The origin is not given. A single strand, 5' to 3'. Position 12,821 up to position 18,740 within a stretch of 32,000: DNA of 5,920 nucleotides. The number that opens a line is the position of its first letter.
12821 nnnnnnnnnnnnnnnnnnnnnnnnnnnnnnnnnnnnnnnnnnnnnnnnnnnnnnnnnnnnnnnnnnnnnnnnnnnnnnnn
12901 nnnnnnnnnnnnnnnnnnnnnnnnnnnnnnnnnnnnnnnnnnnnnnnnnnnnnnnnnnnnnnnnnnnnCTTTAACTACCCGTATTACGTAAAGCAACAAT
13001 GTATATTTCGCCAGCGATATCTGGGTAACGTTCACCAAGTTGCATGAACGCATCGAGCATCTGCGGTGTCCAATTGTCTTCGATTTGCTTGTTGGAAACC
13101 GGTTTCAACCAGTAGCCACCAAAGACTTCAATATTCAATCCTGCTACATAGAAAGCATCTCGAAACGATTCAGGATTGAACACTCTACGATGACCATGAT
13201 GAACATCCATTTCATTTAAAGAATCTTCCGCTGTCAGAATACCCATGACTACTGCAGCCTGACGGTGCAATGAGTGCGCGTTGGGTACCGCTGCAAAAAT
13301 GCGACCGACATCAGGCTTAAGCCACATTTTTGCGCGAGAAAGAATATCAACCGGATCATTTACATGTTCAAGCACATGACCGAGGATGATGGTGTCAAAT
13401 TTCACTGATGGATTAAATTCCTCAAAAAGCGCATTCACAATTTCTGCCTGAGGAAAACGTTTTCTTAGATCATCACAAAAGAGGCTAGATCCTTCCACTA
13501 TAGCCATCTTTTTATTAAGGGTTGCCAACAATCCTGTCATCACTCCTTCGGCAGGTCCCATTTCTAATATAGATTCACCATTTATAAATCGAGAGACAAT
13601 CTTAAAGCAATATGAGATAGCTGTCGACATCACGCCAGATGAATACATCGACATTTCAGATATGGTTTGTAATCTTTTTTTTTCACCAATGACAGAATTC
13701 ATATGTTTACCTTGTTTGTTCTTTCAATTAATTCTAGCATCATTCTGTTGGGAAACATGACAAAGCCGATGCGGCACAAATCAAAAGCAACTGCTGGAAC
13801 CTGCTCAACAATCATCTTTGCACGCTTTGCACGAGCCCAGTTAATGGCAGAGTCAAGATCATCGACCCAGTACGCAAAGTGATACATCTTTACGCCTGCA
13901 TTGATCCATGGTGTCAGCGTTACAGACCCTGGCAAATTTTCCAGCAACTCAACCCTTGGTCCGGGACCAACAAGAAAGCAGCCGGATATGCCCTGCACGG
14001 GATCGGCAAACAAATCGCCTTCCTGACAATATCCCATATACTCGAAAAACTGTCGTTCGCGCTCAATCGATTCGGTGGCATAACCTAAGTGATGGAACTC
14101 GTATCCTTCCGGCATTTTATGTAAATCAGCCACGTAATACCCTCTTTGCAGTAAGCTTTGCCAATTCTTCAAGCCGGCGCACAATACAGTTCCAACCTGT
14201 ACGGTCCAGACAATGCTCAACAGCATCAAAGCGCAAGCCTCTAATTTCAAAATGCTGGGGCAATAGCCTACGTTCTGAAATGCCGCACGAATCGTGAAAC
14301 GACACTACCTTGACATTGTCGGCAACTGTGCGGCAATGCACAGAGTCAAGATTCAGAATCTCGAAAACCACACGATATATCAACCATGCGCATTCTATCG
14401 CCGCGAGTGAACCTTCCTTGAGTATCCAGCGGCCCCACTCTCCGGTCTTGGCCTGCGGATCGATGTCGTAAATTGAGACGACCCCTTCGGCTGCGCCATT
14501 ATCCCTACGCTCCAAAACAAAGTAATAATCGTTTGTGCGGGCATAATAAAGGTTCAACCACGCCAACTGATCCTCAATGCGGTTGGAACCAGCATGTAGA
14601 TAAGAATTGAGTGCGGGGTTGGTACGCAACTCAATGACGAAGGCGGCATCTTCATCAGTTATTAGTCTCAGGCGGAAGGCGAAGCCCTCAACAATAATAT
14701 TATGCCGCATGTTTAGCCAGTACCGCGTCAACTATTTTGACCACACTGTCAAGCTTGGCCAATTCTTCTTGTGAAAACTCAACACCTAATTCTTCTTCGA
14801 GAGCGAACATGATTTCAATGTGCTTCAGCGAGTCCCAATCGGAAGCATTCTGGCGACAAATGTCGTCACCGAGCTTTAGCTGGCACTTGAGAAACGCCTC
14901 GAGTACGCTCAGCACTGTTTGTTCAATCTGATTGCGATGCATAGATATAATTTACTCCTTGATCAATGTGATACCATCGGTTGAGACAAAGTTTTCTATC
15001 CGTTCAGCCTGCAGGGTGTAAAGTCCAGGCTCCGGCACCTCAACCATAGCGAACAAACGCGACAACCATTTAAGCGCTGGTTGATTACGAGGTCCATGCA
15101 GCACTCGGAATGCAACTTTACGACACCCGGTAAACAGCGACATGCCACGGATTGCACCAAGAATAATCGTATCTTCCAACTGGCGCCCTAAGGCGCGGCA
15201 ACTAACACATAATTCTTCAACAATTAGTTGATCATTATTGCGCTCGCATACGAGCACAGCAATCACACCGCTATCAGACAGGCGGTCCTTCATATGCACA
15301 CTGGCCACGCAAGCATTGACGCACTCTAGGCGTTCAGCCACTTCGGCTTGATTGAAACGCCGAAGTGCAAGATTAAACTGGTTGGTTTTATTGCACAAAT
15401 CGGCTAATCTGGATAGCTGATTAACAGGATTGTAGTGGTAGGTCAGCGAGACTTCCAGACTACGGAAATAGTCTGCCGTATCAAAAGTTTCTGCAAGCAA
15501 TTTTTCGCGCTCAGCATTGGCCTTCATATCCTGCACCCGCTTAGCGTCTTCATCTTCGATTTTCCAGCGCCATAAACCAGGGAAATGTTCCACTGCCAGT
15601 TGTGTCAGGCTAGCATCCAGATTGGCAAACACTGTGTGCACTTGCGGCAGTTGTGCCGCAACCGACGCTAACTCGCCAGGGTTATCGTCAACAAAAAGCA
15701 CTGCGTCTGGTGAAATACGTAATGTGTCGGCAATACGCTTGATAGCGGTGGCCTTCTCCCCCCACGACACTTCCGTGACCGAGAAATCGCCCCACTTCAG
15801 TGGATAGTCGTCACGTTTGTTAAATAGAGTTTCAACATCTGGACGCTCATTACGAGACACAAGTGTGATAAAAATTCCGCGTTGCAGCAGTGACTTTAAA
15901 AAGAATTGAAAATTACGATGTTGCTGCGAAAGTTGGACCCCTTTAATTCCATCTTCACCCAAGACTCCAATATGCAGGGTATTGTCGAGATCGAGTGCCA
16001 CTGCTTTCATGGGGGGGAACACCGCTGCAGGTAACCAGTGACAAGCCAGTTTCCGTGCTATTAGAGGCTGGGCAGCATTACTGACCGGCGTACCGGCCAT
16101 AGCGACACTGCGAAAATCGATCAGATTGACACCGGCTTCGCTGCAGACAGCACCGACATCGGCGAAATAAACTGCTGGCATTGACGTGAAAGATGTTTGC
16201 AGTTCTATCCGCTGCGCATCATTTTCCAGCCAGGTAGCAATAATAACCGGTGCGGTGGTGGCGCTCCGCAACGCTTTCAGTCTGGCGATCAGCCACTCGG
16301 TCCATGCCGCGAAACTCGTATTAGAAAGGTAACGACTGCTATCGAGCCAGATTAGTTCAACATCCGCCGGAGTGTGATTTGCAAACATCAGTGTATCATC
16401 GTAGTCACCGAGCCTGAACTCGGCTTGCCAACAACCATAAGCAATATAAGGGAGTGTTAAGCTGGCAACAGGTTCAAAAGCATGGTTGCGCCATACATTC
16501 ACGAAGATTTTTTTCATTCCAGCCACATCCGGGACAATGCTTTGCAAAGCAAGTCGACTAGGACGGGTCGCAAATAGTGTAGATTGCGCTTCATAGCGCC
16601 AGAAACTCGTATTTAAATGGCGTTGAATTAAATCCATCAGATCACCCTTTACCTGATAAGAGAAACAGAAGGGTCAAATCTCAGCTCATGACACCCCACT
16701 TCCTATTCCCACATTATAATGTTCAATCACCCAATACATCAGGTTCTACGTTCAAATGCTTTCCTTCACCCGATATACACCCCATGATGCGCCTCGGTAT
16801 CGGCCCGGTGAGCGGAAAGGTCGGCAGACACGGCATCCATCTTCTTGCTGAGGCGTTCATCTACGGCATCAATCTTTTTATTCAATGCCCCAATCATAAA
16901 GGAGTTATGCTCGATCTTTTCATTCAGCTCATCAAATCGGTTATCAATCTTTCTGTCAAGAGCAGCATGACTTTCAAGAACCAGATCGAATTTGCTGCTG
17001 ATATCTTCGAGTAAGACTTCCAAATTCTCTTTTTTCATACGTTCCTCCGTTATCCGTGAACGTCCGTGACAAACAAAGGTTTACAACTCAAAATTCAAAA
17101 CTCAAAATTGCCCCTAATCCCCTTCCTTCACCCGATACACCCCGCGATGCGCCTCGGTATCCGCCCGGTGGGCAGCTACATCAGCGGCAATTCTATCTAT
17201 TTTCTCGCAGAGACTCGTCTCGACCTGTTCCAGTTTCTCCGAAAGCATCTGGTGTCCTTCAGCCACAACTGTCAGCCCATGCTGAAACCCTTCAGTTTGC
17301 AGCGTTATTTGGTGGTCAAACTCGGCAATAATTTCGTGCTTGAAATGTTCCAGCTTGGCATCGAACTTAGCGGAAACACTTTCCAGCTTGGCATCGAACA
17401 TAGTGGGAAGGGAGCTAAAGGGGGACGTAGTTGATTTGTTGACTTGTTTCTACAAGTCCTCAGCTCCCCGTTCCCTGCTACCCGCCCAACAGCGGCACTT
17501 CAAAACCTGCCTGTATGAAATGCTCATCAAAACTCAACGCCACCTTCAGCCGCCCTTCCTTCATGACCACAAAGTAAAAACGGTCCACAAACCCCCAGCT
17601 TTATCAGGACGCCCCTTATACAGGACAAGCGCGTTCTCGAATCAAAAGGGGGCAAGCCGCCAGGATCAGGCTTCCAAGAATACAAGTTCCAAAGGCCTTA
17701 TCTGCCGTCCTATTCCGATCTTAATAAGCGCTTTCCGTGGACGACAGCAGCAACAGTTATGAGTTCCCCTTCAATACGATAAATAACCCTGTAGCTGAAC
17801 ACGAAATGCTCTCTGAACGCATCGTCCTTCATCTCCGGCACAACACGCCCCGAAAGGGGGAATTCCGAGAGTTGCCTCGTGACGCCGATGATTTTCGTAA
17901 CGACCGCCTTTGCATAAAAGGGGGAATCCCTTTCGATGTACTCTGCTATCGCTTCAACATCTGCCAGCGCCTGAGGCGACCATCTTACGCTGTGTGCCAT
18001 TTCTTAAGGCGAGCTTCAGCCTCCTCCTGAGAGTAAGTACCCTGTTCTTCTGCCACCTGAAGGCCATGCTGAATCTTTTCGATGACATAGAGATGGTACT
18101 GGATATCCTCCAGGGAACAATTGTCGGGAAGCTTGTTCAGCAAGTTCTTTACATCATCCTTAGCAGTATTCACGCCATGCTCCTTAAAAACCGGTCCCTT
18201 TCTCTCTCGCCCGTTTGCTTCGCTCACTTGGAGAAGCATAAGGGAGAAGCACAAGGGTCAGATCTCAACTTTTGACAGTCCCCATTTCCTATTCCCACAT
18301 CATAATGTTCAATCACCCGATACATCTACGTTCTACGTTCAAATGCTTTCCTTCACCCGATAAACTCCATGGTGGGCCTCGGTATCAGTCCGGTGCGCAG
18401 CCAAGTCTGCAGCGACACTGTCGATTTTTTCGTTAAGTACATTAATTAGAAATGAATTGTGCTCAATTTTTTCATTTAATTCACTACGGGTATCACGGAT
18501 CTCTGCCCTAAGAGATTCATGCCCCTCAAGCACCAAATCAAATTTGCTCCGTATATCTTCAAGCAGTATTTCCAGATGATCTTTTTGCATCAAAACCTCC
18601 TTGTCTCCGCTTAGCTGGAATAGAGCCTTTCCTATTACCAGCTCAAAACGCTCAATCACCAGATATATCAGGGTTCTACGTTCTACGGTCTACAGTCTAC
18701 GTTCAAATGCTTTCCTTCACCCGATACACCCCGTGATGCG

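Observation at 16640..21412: Eight direct copies of a ~50-60-bp 'tail box' divide a 4.7-kb minus-strand segment into cassette-like units carrying TA modules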

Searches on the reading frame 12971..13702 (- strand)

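Call 85: search_protein_families(library=pfam, proteins=[window:12971-13702:-], max_evalue=0.0001)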
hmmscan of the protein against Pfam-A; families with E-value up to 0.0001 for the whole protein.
window:12971-13702:- (243 aa): 4 families
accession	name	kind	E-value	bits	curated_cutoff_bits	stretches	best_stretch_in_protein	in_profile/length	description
PF13489.12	Methyltransf_23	-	1.5e-14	54.5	27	1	32-191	9-161/164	Methyltransferase domain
PF08242.18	Methyltransf_12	-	3.6e-07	31.3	30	1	46-131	1-95/98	Methyltransferase domain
PF08241.18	Methyltransf_11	-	6.7e-07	30.3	21.2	1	46-131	1-90/95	Methyltransferase domain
PF13649.12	Methyltransf_25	-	2.6e-05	25.3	27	1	45-131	1-96/97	Methyltransferase domain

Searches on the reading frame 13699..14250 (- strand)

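Call 8: search_protein_families(library=pfam, proteins=[window:13699-14250:-], max_evalue=0.01)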
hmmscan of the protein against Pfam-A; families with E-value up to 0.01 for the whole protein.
window:13699-14250:- (183 aa): 1 family
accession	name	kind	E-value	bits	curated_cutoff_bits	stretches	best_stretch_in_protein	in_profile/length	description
PF13669.12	Glyoxalase_4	-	6.1e-22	78.4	27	1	53-163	1-109/109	Glyoxalase/Bleomycin resistance protein/Dioxygenase superfamily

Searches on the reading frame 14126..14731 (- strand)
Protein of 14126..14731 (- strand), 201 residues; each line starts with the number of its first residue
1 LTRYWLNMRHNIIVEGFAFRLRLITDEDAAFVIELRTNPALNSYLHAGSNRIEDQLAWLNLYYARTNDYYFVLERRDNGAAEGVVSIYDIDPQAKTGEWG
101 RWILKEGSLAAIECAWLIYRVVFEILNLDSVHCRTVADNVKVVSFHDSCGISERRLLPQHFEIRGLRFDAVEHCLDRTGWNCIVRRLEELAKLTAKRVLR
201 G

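Call 8: search_protein_families(library=pfam, proteins=[window:14126-14731:-], max_evalue=0.01)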
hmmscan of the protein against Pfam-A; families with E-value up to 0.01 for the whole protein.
window:14126-14731:- (201 aa): 2 families
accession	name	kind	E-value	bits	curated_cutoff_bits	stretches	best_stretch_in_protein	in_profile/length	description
PF13302.13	Acetyltransf_3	-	4.1e-14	53.9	25.4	1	20-150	3-136/138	Acetyltransferase (GNAT) domain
PF13420.13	Acetyltransf_4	-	8.3e-05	23.1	24.3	1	21-170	1-153/155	Acetyltransferase (GNAT) domain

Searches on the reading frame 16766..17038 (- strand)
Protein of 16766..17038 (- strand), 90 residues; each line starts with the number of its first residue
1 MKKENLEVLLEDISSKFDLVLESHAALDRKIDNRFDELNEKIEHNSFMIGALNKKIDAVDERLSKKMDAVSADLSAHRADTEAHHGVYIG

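Call 7: search_protein_families(library=pfam, proteins=[window:16766-17038:-], max_evalue=0.1)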
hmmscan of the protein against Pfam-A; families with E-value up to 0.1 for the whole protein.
window:16766-17038:- (90 aa): 7 families
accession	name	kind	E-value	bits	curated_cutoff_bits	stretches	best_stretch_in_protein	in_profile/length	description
PF08649.15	DASH_Dad1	-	0.0038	17.8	31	1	7-33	7-33/55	DASH complex subunit Dad1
PF07889.17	DUF1664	-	0.004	17.6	34.6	1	3-67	36-100/124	Protein of unknown function (DUF1664)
PF01442.23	Apolipoprotein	-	0.011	15.9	90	1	35-83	13-62/190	Apolipoprotein A1/A4/E domain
PF05531.17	NPV_P10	-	0.022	15.7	29.8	1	13-65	16-67/75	Nucleopolyhedrovirus P10 protein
PF02403.27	Seryl_tRNA_N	-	0.032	14.9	28.2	1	25-81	32-90/108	Seryl-tRNA synthetase N-terminal domain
PF13851.11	GAS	-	0.041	13.7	32.3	1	3-84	101-179/200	Growth-arrest specific micro-tubule binding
PF21972.1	Arc1p_N_like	-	0.044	14.5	27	1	30-59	16-45/81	Nuclear-export cofactor Arc1p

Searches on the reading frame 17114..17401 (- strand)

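Call 7: search_protein_families(library=pfam, proteins=[window:17114-17401:-], max_evalue=0.1)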
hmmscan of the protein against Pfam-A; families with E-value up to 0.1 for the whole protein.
window:17114-17401:- (95 aa): 1 family
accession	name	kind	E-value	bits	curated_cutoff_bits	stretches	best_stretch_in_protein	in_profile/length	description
PF09385.16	HisK_N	-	0.003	18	24.4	1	17-85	8-76/129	Histidine kinase N terminal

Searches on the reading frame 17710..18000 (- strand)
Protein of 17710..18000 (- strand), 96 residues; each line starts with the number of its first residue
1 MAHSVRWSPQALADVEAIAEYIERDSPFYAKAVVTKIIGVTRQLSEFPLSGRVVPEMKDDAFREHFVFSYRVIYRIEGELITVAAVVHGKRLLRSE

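Call 7: search_protein_families(library=pfam, proteins=[window:17710-18000:-], max_evalue=0.1)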
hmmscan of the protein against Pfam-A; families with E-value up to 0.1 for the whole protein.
window:17710-18000:- (96 aa): 1 family
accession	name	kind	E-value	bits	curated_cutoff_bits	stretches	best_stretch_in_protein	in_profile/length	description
PF05016.21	ParE_toxin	-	9.4e-19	68.2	23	1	5-92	1-88/89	ParE toxin of type II toxin-antitoxin system, parDE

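Call 74: search_protein_families(library=padloc, proteins=[window:17710-18000:-], max_evalue=0.01)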
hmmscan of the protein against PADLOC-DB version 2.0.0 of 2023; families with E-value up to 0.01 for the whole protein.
window:17710-18000:- (96 aa): 0 families

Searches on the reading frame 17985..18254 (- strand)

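Call 7: search_protein_families(library=pfam, proteins=[window:17985-18254:-], max_evalue=0.1)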
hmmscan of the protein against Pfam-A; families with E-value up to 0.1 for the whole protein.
window:17985-18254:- (89 aa): 1 family
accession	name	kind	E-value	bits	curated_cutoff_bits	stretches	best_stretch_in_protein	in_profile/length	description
PF23511.1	Microp_apicomplexa_7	-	0.073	13.6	31.3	0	53-85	27-59/86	Apicomplexa microprotein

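Call 52: search_protein_families(library=ncbifam, proteins=[window:17985-18254:-], max_evalue=0.01)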
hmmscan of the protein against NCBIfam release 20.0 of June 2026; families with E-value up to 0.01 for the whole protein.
window:17985-18254:- (89 aa): 1 family
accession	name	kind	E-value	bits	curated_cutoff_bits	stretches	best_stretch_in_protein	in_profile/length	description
NF052620.1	AryltfaseLP1002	equivalog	0.0086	15.4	300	1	30-87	196-255/265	lp_1002 family arylesterase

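Call 74: search_protein_families(library=padloc, proteins=[window:17985-18254:-], max_evalue=0.01)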
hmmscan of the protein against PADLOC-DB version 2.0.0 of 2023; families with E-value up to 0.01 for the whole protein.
window:17985-18254:- (89 aa): 0 families

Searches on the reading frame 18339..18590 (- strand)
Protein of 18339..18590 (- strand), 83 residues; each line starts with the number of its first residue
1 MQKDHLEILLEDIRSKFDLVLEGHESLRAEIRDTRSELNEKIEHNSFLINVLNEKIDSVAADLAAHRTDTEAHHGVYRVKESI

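Call 7: search_protein_families(library=pfam, proteins=[window:18339-18590:-], max_evalue=0.1)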
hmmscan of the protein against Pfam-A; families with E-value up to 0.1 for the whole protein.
window:18339-18590:- (83 aa): 0 families

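Call 52: search_protein_families(library=ncbifam, proteins=[window:18339-18590:-], max_evalue=0.01)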
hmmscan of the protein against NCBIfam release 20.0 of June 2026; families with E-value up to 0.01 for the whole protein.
window:18339-18590:- (83 aa): 0 families

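Call 74: search_protein_families(library=padloc, proteins=[window:18339-18590:-], max_evalue=0.01)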
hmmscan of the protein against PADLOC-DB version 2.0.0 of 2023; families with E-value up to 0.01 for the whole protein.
window:18339-18590:- (83 aa): 0 families

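Call 75: search_protein_families(library=phrogs, proteins=[window:18339-18590:-], max_evalue=0.01)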
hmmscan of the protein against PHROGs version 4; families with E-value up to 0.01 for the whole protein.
window:18339-18590:- (83 aa): 1 family
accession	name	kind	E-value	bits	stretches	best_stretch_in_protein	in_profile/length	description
phrog_9415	-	unknown function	0.0029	18.5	1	21-72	74-126/168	-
